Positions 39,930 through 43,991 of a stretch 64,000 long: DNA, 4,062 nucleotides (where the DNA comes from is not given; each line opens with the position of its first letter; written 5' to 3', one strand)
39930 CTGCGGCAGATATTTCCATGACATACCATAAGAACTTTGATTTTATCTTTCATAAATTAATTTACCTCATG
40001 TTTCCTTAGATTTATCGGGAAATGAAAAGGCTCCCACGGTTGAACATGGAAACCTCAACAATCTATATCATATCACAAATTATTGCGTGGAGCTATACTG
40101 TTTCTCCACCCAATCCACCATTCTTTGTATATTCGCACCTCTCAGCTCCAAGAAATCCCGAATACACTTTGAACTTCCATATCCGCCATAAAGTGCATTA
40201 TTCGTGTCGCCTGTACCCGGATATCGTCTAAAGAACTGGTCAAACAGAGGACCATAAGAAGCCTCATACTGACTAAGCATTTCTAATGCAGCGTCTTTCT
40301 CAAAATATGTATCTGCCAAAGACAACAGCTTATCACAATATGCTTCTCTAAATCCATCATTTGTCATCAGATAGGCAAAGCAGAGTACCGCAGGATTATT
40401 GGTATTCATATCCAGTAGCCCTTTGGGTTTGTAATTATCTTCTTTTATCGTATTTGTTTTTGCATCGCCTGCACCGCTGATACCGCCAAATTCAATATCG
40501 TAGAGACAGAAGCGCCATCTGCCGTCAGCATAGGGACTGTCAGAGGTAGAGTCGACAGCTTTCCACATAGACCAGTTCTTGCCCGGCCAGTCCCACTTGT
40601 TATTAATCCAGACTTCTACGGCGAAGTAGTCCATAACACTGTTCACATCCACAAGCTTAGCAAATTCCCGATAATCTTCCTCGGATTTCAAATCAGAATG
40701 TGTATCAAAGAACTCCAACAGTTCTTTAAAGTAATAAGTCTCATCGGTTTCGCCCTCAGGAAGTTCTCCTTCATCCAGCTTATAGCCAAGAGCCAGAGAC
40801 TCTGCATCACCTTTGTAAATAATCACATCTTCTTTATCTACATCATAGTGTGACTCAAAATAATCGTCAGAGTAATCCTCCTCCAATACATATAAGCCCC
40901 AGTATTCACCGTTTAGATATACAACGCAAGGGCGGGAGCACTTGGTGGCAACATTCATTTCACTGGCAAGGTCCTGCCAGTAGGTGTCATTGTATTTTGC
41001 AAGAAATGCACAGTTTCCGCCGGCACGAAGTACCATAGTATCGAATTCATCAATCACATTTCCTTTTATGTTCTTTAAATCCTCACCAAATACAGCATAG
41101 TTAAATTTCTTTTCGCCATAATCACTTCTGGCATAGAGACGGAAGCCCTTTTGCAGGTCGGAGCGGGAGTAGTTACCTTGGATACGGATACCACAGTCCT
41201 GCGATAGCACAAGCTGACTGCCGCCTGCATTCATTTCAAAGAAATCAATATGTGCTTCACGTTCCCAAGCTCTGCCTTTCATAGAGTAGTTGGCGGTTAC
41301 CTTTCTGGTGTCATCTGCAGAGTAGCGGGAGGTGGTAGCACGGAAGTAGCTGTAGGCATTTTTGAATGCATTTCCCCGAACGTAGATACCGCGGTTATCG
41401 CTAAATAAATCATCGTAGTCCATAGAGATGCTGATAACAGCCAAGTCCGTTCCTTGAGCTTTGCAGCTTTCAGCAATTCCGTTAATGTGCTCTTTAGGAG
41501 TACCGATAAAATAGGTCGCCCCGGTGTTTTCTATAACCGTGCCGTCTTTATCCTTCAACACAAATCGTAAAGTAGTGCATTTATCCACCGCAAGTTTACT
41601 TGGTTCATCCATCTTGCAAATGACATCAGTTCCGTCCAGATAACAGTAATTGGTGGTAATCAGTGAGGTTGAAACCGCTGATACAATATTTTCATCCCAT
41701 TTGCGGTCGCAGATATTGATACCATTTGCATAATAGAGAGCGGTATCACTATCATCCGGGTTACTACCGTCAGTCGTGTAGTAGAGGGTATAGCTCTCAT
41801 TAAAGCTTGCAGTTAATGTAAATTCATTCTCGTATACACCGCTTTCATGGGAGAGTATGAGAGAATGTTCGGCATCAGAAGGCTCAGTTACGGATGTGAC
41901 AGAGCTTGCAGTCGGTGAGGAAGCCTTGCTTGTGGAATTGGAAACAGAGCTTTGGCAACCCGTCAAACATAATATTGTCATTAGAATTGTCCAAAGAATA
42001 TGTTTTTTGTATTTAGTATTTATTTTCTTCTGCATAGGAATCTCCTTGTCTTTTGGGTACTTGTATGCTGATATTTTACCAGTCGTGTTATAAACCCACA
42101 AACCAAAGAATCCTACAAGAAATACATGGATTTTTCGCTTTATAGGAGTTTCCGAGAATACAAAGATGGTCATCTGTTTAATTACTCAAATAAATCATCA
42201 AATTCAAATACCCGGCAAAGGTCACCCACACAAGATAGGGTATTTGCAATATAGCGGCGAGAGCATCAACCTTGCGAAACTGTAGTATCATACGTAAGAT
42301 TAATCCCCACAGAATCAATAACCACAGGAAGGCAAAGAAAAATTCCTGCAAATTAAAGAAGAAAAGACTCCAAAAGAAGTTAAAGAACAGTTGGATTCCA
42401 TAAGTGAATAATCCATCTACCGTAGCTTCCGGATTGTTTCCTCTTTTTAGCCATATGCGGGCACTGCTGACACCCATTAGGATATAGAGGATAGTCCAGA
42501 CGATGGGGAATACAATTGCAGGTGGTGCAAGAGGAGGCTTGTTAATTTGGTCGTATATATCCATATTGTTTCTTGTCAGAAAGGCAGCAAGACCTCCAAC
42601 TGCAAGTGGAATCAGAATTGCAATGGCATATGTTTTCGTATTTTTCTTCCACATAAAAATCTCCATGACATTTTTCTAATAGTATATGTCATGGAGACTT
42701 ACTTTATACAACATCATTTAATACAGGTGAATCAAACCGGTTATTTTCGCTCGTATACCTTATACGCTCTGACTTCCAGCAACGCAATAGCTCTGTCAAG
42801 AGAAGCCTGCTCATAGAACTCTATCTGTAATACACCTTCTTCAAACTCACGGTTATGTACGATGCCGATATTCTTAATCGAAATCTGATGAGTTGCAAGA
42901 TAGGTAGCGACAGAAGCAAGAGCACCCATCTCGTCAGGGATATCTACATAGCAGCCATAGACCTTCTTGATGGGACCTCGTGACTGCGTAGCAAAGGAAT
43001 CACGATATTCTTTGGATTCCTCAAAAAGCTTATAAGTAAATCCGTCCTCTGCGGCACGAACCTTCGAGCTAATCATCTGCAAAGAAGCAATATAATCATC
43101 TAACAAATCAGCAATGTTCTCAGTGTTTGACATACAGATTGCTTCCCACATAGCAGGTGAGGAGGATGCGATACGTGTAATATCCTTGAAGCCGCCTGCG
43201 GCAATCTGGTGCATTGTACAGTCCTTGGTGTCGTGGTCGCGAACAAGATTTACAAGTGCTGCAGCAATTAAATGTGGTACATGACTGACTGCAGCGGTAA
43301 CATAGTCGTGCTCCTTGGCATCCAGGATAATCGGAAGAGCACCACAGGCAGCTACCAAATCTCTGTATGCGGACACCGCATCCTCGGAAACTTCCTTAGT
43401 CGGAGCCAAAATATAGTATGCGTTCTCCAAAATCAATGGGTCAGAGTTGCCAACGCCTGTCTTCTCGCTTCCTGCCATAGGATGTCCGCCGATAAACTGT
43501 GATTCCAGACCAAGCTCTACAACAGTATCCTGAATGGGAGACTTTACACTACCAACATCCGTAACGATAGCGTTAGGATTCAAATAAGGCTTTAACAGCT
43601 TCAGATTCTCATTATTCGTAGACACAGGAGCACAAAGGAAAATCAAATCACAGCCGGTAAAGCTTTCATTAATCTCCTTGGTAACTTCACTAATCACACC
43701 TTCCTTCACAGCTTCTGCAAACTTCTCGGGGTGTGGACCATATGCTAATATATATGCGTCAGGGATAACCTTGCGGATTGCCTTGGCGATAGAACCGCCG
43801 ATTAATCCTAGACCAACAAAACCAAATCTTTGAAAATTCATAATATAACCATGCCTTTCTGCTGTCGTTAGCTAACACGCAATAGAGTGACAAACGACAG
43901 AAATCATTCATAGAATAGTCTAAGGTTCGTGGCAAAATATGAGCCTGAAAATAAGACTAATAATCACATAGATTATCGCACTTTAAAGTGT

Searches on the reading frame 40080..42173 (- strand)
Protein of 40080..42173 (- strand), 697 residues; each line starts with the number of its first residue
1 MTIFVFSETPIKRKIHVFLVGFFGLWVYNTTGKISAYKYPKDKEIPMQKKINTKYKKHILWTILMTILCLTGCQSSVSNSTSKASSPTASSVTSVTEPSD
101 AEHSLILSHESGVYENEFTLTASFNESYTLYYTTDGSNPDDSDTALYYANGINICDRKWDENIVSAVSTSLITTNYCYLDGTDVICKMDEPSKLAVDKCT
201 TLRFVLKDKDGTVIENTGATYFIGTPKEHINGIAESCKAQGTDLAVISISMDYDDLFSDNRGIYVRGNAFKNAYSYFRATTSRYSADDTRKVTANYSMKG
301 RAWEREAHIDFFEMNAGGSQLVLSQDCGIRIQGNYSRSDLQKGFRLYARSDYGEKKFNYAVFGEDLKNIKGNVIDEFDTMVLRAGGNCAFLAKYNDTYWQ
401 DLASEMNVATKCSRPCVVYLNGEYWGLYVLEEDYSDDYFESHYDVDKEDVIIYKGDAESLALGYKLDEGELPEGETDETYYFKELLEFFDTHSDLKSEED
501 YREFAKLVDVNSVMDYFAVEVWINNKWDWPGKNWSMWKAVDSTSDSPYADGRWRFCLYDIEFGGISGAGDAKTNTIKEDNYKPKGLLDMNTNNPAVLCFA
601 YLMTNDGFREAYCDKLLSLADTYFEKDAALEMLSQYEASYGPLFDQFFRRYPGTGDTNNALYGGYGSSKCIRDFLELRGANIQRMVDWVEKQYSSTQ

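Call 3: search_protein_families(library=pfam, proteins=[window:40080-42173:-], max_evalue=0.01)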
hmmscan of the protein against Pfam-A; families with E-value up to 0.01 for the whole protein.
window:40080-42173:- (697 aa): 3 families
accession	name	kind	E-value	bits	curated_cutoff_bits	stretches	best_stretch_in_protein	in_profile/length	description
PF08757.17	CotH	-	8.9e-33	114.6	23.8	1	329-679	1-319/322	CotH kinase protein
PF13287.12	Fn3_assoc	-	2.9e-05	24.5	23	1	119-156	2-36/59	Fn3 associated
PF13290.12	CHB_HEX_C_1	-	0.00085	19.7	22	1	111-153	3-44/67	Chitobiase/beta-hexosaminidase C-terminal domain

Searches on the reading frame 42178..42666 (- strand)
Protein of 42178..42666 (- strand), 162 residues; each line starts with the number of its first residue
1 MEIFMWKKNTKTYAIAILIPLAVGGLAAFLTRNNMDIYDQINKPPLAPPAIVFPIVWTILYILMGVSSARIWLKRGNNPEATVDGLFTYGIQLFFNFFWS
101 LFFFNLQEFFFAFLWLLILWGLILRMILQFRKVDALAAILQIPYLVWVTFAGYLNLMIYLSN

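Call 105: search_protein_families(library=pfam, proteins=[window:42178-42666:-], max_evalue=0.00001)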
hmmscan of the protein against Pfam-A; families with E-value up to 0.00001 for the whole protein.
window:42178-42666:- (162 aa): 1 family
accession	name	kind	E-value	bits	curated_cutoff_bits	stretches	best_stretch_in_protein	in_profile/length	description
PF03073.20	TspO_MBR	-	3.4e-46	157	24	1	16-160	1-145/145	TspO/MBR family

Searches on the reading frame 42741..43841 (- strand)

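Call 105: search_protein_families(library=pfam, proteins=[window:42741-43841:-], max_evalue=0.00001)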
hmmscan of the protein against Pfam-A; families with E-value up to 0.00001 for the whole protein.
window:42741-43841:- (366 aa): 2 families
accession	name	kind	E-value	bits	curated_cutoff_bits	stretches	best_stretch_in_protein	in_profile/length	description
PF02153.23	PDH_N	-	2.4e-30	105.5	26.5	1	18-168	1-150/154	Prephenate dehydrogenase, nucleotide-binding domain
PF20463.3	PDH_C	-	2.8e-25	89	22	1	175-263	2-90/102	Prephenate dehydrogenase, dimerization domain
